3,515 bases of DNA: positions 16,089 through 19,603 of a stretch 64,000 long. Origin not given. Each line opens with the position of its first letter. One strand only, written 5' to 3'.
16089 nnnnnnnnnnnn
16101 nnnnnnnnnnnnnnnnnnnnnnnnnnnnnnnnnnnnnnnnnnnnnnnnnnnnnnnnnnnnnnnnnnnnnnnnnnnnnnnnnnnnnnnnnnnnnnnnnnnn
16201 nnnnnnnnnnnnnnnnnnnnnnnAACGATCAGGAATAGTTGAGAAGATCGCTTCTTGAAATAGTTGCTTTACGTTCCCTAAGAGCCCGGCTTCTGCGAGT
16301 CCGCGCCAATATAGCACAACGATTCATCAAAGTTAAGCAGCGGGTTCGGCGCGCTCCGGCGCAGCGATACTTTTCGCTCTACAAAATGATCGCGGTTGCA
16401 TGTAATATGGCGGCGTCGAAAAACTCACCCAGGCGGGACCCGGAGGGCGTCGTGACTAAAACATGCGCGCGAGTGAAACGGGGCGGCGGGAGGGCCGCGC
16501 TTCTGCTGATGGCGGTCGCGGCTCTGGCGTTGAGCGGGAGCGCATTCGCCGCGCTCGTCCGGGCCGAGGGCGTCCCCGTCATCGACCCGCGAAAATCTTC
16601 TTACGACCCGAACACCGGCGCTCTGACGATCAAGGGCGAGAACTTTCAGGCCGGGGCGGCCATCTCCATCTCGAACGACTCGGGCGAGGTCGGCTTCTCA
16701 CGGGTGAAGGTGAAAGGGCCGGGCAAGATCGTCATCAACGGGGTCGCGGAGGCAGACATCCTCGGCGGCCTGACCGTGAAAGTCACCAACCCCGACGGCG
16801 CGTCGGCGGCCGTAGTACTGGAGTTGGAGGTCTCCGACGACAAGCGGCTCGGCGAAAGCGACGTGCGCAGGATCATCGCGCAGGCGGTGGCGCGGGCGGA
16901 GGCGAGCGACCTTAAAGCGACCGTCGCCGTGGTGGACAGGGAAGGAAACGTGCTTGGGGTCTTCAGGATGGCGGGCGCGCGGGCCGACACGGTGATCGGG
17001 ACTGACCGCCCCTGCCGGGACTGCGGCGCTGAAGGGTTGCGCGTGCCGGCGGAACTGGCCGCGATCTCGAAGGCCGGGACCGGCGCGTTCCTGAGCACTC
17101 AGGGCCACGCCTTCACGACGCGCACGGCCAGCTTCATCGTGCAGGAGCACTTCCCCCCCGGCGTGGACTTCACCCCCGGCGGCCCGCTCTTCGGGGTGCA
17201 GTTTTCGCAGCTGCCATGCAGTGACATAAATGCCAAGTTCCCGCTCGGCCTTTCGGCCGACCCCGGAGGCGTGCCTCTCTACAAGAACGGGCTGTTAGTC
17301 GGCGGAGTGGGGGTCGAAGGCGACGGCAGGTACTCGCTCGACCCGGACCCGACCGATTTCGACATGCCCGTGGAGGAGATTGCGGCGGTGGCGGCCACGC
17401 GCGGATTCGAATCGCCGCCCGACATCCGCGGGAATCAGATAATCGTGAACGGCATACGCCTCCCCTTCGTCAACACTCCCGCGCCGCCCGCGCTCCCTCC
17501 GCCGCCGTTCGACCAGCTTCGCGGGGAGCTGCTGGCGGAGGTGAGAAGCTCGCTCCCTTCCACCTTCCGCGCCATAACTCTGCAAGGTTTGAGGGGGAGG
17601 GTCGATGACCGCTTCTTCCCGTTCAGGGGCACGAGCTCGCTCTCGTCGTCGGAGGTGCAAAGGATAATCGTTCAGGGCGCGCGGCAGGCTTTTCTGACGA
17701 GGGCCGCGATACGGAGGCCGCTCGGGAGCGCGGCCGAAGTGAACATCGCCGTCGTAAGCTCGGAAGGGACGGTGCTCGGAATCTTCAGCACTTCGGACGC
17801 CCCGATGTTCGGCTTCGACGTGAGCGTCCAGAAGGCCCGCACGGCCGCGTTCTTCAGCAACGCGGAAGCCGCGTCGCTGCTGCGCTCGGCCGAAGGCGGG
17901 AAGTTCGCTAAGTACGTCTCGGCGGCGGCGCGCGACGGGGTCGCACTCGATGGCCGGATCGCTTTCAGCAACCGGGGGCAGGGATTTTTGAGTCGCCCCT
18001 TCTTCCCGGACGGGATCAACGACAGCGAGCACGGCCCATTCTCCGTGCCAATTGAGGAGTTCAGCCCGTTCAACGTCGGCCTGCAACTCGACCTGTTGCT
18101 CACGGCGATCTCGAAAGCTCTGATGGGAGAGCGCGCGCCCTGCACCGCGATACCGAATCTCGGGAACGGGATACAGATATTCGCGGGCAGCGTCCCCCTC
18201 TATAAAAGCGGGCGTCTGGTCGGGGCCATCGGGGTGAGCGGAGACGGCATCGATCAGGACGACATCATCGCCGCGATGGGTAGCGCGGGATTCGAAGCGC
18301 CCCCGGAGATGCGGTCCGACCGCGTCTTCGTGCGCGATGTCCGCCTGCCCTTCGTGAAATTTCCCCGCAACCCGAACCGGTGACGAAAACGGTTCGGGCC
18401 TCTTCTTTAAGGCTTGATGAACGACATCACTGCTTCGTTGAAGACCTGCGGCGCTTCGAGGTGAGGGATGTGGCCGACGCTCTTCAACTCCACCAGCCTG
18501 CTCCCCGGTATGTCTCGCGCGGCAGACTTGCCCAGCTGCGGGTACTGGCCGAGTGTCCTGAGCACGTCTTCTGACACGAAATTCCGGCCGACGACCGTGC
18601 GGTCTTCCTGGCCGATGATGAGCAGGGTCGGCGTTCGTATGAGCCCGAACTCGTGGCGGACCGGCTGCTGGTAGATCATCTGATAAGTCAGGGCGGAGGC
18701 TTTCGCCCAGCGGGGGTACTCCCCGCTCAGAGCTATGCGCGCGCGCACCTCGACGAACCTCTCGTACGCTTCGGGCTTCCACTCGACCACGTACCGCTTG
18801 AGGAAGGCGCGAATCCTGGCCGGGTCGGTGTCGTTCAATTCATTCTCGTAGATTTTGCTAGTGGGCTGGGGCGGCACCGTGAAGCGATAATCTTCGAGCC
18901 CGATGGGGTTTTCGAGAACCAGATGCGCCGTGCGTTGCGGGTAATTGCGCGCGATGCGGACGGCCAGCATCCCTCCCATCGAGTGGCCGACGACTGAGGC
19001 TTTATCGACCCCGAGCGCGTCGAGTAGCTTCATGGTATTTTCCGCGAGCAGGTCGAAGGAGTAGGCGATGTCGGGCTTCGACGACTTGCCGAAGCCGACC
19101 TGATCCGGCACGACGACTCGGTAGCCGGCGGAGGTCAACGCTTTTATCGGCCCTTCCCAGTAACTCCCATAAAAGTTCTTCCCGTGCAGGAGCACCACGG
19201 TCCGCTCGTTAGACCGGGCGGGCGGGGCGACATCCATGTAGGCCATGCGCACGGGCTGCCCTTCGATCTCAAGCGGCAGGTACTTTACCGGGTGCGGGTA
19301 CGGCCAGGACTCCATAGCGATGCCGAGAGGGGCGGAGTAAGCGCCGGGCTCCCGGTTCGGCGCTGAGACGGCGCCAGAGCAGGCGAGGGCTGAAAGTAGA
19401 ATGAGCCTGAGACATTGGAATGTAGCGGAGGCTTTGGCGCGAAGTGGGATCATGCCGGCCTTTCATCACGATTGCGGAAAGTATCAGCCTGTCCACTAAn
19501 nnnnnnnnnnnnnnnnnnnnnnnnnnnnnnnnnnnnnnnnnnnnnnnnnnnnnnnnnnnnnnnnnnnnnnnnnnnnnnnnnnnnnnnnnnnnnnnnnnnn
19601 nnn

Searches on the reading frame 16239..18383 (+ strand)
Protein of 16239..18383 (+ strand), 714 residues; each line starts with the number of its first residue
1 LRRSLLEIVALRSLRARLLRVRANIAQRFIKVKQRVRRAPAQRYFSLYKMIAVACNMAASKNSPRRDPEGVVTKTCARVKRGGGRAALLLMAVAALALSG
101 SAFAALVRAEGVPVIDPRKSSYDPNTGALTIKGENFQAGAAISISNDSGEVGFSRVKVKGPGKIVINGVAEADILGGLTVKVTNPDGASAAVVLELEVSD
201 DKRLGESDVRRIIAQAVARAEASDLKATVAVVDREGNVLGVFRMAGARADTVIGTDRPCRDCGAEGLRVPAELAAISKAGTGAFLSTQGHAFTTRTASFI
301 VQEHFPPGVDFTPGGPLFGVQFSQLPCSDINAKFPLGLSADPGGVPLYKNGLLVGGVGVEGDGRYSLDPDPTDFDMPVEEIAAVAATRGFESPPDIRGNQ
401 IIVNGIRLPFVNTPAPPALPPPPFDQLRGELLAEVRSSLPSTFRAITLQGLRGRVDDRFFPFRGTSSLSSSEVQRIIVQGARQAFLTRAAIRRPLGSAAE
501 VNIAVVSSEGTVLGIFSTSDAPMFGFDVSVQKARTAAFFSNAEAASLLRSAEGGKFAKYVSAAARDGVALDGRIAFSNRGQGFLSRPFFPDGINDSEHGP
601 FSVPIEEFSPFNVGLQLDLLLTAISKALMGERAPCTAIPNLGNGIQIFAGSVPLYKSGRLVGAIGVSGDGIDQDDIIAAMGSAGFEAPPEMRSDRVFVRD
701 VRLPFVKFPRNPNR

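Call 61: search_protein_families(library=pfam, proteins=[window:16239-18383:+], max_evalue=0.001)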
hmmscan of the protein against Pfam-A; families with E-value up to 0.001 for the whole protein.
window:16239-18383:+ (714 aa): 1 family
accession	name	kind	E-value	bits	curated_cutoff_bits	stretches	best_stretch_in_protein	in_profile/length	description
PF03928.20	HbpS-like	-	8.1e-21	74.8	25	2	642-681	87-126/128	Haem degrading protein HbpS-like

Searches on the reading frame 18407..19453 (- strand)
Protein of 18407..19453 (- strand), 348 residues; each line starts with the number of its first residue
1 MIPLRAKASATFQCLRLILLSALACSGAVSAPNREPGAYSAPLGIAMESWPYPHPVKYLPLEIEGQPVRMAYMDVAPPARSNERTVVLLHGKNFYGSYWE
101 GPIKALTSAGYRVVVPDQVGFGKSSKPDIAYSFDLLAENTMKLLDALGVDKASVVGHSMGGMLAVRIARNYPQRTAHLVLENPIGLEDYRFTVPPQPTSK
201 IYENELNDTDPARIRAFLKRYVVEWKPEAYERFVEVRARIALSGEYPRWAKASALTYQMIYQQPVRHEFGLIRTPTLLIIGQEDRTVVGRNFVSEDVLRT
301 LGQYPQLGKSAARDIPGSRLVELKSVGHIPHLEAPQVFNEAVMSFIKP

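Call 3: search_protein_families(library=pfam, proteins=[window:18407-19453:-], max_evalue=0.1)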
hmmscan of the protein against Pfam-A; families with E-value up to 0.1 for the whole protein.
window:18407-19453:- (348 aa): 12 families
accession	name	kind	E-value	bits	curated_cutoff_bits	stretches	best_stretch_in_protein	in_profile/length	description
PF00561.26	Abhydrolase_1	-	7e-26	91.8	25.8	1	85-335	2-245/245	alpha/beta hydrolase fold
PF12697.13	Abhydrolase_6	-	7.8e-22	79.4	26.3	1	86-341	1-217/217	Alpha/beta hydrolase family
PF12146.15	Hydrolase_4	-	2e-17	63.7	27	1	82-287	3-205/239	Serine aminopeptidase, S33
PF00975.26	Thioesterase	-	0.0012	19.5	26.4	1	132-176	47-91/226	Thioesterase domain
PF07224.18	Chlorophyllase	-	0.0012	18.1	26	1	76-173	35-139/301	Chlorophyllase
PF00756.26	Esterase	-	0.0056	16.9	22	1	152-174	117-139/251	Putative esterase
PF06028.17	DUF915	-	0.035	13.9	22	1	142-174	95-127/255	Alpha/beta hydrolase of unknown function (DUF915)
PF03959.19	FSH1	-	0.039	14.1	21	0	232-288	130-175/211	Serine hydrolase (FSH1)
PF00326.27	Peptidase_S9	-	0.039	13.9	22.6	0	150-184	64-98/213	Prolyl oligopeptidase family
PF03096.20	Ndr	-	0.046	12.9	23.3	0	130-184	79-133/283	Ndr family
PF07819.20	PGAP1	-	0.06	13.5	24.3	1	153-171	94-114/233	PGAP1-like alpha/beta domain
PF05728.18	UPF0227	-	0.072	13.4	21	0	135-183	44-89/187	Uncharacterised protein family (UPF0227)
